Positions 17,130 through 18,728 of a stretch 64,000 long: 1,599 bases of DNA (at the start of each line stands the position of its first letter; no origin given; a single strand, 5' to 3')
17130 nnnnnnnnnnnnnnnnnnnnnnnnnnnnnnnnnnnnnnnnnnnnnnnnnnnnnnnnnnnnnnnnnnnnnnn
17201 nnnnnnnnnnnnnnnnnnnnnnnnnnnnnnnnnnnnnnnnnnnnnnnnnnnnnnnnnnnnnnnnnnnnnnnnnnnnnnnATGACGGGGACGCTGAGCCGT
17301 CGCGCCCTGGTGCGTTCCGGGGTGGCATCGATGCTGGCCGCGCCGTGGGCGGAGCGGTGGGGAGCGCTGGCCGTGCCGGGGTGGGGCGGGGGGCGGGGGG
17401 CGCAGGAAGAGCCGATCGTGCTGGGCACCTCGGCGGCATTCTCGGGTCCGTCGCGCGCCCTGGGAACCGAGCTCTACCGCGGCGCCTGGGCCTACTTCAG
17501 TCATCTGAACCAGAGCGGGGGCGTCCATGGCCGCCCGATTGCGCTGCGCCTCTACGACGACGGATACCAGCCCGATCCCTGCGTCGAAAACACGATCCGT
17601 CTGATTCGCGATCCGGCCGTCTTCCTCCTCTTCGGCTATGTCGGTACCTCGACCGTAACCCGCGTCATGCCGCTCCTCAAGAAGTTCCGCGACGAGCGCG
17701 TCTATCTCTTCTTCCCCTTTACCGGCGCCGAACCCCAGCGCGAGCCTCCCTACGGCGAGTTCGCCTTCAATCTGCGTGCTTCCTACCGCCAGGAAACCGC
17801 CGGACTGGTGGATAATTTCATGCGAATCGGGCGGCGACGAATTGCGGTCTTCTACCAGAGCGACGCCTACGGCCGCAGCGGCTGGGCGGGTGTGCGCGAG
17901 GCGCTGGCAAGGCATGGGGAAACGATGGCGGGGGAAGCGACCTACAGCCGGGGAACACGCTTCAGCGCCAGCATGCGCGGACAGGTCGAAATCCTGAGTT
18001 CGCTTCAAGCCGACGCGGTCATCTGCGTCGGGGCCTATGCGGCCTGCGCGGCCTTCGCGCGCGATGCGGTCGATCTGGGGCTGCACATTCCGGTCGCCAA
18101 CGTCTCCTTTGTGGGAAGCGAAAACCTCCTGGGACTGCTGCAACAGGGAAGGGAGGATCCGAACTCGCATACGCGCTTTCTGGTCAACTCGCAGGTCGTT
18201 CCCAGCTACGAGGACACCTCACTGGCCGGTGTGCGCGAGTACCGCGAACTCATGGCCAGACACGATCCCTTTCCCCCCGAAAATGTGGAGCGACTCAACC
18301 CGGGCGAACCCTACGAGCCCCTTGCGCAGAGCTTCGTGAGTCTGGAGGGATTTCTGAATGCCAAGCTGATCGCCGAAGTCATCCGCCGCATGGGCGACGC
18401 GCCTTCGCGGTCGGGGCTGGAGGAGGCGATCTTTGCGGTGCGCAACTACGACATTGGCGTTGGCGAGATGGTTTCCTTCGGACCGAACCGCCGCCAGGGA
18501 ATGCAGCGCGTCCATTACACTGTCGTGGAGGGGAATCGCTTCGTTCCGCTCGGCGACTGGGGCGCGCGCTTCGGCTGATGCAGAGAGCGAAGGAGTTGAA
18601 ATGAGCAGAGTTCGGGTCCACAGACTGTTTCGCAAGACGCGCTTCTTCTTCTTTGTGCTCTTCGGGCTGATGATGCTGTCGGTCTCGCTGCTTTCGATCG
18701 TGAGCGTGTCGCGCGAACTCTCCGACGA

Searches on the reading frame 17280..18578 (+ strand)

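Call 28: search_protein_families(library=pfam, proteins=[window:17280-18578:+], max_evalue=0.00001)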
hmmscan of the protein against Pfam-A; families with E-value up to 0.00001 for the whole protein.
window:17280-18578:+ (432 aa): 1 family
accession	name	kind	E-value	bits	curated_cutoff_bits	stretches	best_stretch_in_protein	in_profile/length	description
PF13458.12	Peripla_BP_6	-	1.4e-34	120.7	31.7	1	45-414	1-336/343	Periplasmic binding protein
